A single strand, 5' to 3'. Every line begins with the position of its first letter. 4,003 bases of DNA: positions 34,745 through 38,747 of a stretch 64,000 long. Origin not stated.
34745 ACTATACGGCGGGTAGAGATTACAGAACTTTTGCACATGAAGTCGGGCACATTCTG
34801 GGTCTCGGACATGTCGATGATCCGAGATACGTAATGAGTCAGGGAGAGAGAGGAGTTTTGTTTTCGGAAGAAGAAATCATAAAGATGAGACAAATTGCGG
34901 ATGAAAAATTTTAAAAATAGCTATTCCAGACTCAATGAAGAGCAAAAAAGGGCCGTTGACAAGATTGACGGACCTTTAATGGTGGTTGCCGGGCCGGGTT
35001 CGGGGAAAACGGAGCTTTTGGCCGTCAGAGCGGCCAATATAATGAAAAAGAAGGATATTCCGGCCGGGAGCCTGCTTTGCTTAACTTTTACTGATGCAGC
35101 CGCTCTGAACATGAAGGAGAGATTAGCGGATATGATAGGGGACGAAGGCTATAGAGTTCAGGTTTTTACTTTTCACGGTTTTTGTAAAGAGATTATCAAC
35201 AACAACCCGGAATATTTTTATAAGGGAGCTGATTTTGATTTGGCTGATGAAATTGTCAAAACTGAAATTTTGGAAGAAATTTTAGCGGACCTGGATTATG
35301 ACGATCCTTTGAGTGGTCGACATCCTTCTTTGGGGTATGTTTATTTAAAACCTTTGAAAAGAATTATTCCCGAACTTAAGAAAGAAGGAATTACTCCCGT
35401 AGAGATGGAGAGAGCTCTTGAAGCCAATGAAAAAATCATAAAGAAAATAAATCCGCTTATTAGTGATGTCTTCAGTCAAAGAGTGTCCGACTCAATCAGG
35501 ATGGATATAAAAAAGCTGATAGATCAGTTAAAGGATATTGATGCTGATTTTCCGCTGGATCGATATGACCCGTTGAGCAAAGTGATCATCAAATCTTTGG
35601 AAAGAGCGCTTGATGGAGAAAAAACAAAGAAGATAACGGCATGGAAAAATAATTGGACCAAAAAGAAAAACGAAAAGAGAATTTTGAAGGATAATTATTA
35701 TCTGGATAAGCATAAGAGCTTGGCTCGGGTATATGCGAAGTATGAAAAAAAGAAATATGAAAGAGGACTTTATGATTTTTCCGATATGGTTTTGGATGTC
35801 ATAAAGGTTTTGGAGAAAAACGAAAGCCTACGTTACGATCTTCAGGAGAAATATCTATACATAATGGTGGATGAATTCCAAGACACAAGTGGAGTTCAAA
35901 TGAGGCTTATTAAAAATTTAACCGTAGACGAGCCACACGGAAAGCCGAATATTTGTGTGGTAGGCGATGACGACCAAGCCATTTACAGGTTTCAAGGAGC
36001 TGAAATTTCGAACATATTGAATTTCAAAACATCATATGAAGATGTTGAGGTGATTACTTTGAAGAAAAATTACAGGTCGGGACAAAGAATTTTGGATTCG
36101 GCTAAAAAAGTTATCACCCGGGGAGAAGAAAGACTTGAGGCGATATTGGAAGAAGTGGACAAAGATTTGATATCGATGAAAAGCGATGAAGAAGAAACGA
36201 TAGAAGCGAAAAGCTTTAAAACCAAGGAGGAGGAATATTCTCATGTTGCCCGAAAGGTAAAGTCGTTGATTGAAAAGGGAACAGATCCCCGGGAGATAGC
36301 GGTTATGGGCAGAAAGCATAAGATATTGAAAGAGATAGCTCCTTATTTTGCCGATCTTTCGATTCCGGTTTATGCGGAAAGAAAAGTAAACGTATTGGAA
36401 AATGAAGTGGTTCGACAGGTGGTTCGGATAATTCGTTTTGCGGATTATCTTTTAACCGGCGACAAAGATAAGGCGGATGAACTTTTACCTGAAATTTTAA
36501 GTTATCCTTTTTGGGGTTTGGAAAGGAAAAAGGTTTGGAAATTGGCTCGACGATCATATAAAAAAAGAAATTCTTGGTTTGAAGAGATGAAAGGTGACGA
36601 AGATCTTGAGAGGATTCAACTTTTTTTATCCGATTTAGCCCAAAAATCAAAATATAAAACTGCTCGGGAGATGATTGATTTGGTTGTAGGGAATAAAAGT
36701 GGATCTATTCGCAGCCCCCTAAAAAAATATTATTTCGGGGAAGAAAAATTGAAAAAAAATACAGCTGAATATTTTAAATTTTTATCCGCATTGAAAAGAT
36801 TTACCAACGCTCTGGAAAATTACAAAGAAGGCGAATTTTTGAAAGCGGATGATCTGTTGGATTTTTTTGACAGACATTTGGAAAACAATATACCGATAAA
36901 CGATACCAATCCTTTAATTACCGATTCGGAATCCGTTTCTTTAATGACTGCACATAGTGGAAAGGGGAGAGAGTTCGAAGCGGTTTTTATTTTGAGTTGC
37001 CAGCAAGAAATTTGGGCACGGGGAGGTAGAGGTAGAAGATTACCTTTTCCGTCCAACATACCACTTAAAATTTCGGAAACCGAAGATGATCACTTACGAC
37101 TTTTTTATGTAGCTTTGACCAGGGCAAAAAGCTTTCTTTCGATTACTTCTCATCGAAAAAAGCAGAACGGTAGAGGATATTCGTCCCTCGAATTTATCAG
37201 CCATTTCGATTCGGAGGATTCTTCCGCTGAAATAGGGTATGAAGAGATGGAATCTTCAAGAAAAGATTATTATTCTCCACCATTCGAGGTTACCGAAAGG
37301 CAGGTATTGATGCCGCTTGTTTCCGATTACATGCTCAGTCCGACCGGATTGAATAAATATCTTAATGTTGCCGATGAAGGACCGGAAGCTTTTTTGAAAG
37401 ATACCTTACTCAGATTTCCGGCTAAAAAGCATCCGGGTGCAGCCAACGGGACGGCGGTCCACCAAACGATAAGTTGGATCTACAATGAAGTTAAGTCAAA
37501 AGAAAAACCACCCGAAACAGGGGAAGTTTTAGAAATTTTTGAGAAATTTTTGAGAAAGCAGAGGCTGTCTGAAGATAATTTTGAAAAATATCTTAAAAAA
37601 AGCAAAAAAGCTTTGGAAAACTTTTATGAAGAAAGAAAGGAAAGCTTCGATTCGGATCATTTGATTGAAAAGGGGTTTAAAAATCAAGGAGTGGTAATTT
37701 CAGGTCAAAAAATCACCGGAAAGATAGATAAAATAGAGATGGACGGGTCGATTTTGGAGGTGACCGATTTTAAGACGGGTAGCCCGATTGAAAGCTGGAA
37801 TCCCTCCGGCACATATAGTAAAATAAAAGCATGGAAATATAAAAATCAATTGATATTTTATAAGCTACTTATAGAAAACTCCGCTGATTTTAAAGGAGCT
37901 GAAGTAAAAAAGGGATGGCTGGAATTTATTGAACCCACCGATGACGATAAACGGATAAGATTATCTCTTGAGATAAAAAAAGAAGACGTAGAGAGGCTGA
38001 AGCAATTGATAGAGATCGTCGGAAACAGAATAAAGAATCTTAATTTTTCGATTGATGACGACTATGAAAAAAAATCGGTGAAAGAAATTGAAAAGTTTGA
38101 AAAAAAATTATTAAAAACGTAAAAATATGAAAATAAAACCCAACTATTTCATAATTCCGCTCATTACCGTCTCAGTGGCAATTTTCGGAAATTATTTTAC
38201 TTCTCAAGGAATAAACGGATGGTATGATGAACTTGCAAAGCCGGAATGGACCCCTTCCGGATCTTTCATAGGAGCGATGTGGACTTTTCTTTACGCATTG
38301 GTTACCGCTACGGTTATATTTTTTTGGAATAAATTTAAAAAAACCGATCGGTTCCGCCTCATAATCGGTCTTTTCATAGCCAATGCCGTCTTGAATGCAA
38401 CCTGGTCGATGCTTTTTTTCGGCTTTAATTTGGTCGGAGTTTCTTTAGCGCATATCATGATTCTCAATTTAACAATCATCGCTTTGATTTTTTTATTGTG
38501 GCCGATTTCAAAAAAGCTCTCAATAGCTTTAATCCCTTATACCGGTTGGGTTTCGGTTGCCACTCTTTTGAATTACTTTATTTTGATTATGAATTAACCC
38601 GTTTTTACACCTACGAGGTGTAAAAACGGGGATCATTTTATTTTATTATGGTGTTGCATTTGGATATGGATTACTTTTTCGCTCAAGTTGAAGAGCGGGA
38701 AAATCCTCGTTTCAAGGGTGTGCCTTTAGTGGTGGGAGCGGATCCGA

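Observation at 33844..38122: Coupled three-gene unit: WYL-like small protein, membrane metzincin and a UvrD-helicase/PD-(D/E)xK-nuclease fusion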

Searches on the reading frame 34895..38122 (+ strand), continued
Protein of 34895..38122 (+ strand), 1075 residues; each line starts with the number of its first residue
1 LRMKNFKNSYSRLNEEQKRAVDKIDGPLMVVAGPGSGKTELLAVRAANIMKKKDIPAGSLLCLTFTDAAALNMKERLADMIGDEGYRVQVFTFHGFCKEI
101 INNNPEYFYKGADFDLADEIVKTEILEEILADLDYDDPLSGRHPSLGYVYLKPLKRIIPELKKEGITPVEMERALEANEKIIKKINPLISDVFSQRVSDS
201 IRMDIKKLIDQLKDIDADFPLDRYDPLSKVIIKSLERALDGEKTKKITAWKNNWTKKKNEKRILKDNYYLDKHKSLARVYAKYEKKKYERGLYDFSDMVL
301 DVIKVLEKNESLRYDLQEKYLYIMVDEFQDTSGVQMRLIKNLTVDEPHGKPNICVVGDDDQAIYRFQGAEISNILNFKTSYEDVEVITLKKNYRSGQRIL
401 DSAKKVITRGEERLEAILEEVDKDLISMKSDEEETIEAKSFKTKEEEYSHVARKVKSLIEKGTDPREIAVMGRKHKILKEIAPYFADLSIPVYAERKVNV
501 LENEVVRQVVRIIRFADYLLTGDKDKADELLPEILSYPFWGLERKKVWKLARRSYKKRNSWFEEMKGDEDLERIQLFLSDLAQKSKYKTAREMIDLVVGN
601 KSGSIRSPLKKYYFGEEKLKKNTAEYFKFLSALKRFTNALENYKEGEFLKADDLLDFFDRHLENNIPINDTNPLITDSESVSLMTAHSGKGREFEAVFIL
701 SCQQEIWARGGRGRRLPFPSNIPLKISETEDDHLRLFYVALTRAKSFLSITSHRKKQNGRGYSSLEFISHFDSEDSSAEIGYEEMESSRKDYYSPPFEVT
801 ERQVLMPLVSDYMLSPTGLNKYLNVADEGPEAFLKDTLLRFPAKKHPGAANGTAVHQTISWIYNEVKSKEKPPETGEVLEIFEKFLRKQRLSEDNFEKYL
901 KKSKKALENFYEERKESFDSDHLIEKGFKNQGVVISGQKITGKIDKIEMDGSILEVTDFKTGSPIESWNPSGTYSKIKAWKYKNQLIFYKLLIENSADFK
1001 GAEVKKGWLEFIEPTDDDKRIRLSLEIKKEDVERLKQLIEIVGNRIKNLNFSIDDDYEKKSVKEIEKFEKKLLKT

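Call 34: find_encoding_contigs(protein=P0149, flank=6000, max_places=1)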
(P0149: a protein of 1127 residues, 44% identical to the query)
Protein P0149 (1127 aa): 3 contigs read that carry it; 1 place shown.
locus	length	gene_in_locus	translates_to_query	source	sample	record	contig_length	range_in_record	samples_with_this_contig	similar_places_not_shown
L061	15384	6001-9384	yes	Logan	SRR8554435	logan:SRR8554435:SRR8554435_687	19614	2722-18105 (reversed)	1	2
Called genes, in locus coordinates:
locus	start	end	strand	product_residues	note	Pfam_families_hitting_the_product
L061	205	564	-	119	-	-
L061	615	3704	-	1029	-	PF00873:ACR_tran, PF03176:MMPL, PF02355:SecD_SecF_C (weak)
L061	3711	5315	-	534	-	PF25989:YknX_C (faint), PF25967:RND-MFP_C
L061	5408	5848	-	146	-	-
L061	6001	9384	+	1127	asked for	PF00580:UvrD-helicase, PF13245:AAA_19, PF13538:UvrD_C_2 (faint), PF13361:UvrD_C, PF12705:PDDEXK_1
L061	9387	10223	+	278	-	PF12705:PDDEXK_1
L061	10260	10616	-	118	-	-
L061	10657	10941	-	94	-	-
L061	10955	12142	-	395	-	PF08495:FIST, PF10442:FIST_C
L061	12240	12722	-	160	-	PF03928:HbpS-like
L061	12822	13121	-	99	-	-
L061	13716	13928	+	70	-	-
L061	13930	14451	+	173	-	PF14470:bPH_3 (weak), PF03703:bPH_2 (weak)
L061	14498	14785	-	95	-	-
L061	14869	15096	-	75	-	-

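Call 53: search_protein_families(library=pfam, proteins=[L061:9387-10223:+], max_evalue=0.01)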
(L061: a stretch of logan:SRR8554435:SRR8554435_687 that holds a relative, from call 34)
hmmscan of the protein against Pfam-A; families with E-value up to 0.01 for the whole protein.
L061:9387-10223:+ (278 aa): 2 families
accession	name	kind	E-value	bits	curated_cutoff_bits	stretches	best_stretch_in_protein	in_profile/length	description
PF12705.13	PDDEXK_1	-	1.7e-24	87.5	22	1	14-252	2-241/247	PD-(D/E)XK nuclease superfamily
PF01930.23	Cas_Cas4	-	0.0021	18.6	22.7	1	148-252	54-153/160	Domain of unknown function DUF83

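Call 69: find_related_loci(query=A6, collection=metagenome_contigs, flank=4000)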
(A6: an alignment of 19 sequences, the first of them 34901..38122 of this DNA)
Query A6 (1073 aa) in metagenome_contigs; peptide patterns used: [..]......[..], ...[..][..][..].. (x = any residue, [..] = any of these).
600 stretches matched a pattern (row limit reached: there are more); 584 encode a relative of the query (tblastn E <= 1e-3); the best 80 are kept; 80 distinct loci.
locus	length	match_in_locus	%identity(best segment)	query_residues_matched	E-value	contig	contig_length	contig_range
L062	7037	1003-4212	72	3-1072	0e+0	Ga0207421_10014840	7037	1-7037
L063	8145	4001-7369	43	1-1071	0e+0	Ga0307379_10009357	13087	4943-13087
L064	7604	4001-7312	41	1-1071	0e+0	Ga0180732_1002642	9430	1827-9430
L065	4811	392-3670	36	3-1071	0e+0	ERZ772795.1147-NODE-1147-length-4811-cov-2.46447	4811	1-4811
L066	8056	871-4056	38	4-1071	0e+0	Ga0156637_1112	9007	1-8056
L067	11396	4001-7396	33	4-1072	0e+0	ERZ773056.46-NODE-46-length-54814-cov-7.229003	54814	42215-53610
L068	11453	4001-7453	41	4-1071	0e+0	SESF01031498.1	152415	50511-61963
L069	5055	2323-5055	33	3-886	2e-165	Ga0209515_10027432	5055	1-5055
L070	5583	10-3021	28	4-1049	2e-113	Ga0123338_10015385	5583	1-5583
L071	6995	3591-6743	29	3-1049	2e-112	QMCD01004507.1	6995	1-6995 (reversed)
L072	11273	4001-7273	33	11-1072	8e-175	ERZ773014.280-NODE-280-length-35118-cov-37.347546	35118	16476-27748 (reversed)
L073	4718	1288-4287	30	11-1049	2e-108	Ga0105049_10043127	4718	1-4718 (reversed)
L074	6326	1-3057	40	146-1073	5e-103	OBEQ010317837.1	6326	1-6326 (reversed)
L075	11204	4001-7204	29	12-1053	2e-117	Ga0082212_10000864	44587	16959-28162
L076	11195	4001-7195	36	1-1049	5e-84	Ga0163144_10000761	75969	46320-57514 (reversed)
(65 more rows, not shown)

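Call 75: find_encoding_contigs(protein=P0113, flank=5000, max_places=1)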
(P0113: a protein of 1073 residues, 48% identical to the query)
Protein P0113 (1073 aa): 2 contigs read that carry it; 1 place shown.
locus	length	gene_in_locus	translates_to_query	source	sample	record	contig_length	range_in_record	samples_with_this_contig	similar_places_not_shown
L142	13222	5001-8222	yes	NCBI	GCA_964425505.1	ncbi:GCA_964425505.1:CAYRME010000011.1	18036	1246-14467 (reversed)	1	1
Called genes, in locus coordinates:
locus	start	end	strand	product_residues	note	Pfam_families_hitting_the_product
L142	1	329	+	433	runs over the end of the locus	PF00209:SNF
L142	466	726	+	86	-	-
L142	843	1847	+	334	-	PF01471:PG_binding_1 (weak)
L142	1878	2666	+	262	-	PF10646:Germane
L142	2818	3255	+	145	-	PF01467:CTP_transf_like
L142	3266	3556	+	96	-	-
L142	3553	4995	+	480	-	PF00989:PAS, PF13426:PAS_9, PF00989:PAS (weak), PF08448:PAS_4, PF13188:PAS_8, PF13426:PAS_9 (weak), PF00512:HisKA, PF02518:HATPase_c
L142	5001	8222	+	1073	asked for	PF00580:UvrD-helicase, PF13245:AAA_19, PF13538:UvrD_C_2 (faint), PF13361:UvrD_C, PF12705:PDDEXK_1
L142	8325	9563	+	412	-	PF02812:ELFV_dehydrog_N, PF00208:ELFV_dehydrog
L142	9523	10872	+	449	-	PF13742:tRNA_anti_2, PF01336:tRNA_anti-codon (weak), PF02601:Exonuc_VII_L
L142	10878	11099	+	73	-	-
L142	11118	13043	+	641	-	PF00580:UvrD-helicase, PF13245:AAA_19, PF13604:AAA_30 (faint), PF01443:Viral_helicase1 (faint), PF13087:AAA_12 (faint), PF13361:UvrD_C, PF13538:UvrD_C_2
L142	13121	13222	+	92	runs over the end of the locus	-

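Call 76: find_encoding_contigs(protein=P0115, flank=5000, max_places=1)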
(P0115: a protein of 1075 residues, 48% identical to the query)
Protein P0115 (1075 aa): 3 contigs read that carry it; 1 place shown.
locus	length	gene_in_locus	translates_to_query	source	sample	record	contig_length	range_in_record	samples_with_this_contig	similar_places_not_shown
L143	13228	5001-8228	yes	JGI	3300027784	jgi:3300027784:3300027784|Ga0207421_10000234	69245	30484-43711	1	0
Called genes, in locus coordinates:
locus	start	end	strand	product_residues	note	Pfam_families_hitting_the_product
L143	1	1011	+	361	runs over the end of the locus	PF10646:Germane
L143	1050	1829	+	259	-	PF10646:Germane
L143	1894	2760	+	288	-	PF01261:AP_endonuc_2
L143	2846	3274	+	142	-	PF01467:CTP_transf_like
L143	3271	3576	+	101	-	-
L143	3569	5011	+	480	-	PF00989:PAS, PF13188:PAS_8 (weak), PF13426:PAS_9 (weak), PF08448:PAS_4 (weak), PF13188:PAS_8 (weak), PF13426:PAS_9 (weak), PF00512:HisKA, PF02518:HATPase_c, +1 more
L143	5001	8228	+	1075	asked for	PF00580:UvrD-helicase, PF13245:AAA_19, PF13538:UvrD_C_2 (faint), PF13361:UvrD_C, PF12705:PDDEXK_1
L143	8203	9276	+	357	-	PF00817:IMS, PF11799:IMS_C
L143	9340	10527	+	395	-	PF02812:ELFV_dehydrog_N, PF00208:ELFV_dehydrog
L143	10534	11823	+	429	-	PF13742:tRNA_anti_2, PF01336:tRNA_anti-codon, PF02601:Exonuc_VII_L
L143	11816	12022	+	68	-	PF02609:Exonuc_VII_S (weak)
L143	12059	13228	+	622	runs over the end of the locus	PF00580:UvrD-helicase, PF01443:Viral_helicase1 (faint), PF13087:AAA_12 (faint), PF13245:AAA_19, PF13361:UvrD_C, PF13538:UvrD_C_2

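Call 77: find_encoding_contigs(protein=P0128, flank=5000, max_places=1)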
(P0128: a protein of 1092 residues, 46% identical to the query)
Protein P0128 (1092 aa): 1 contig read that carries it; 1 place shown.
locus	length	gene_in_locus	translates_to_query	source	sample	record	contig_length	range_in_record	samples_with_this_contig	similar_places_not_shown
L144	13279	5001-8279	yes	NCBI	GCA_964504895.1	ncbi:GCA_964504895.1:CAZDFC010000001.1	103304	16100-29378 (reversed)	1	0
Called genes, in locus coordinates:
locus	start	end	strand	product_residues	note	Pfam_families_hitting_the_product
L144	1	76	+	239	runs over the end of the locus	PF02463:SMC_N (weak), PF00005:ABC_tran, PF13304:AAA_21 (faint)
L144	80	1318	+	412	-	PF12704:MacB_PCD, PF02687:FtsX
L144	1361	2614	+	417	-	PF05496:RuvB_N, PF00158:Sigma54_activat (faint), PF20720:nSTAND3 (weak), PF00004:AAA, PF07728:AAA_5 (weak), PF13173:AAA_14 (weak), PF16193:AAA_assoc_2, PF12002:MgsA_C, +1 more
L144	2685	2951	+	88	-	-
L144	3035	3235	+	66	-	-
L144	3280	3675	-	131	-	PF07883:Cupin_2, PF02311:AraC_binding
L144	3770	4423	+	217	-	PF13739:PdaC (weak), PF11738:DUF3298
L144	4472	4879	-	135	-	-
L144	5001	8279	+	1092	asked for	PF00580:UvrD-helicase, PF13245:AAA_19, PF13604:AAA_30 (faint), PF13361:UvrD_C, PF13538:UvrD_C_2 (faint), PF12705:PDDEXK_1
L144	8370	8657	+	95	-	-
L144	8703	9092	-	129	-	-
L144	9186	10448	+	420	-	PF00270:DEAD (faint), PF05970:PIF1, PF13245:AAA_19, PF13401:AAA_22 (weak), PF13604:AAA_30, PF03266:NTPase_1 (faint), PF07728:AAA_5 (weak), PF21530:Pif1_2B_dom (weak)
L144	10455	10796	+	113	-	PF04430:DUF498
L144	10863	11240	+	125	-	-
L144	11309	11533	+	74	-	-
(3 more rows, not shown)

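Call 79: search_protein_families(library=padloc, proteins=[L060:4552-5985:+], max_evalue=0.001)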
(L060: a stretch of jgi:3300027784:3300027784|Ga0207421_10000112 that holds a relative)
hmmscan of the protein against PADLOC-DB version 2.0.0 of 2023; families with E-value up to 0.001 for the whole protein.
L060:4552-5985:+ (477 aa): 4 families
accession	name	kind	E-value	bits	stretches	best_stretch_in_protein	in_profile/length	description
PDLC04647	PDC-M43B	-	7.2e-10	36.4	1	353-455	217-319/347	-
PDLC04649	PDC-M43B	-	1.5e-06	25.5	1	321-451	185-316/345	-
PDLC04650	PDC-M43B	-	2.6e-05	21.6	1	357-450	220-315/344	-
PDLC04648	PDC-M43B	-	0.00083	16.4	0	359-447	227-316/361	-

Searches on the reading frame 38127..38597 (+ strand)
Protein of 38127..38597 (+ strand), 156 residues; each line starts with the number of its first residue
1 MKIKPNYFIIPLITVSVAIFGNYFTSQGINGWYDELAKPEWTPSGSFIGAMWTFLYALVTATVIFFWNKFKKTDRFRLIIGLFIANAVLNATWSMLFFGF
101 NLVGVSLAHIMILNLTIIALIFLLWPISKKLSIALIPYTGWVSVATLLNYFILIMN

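Call 29: search_protein_families(library=pfam, proteins=[window:38127-38597:+], max_evalue=0.001)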
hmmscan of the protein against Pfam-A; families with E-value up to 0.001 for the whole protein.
window:38127-38597:+ (156 aa): 1 family
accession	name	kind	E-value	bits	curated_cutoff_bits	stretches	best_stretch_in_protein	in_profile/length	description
PF03073.20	TspO_MBR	-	2.1e-34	118.8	24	1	13-152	4-143/145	TspO/MBR family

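Call 79: search_protein_families(library=padloc, proteins=[window:38127-38597:+], max_evalue=0.001)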
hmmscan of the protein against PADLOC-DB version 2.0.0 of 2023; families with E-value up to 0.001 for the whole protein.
window:38127-38597:+ (156 aa): 0 families
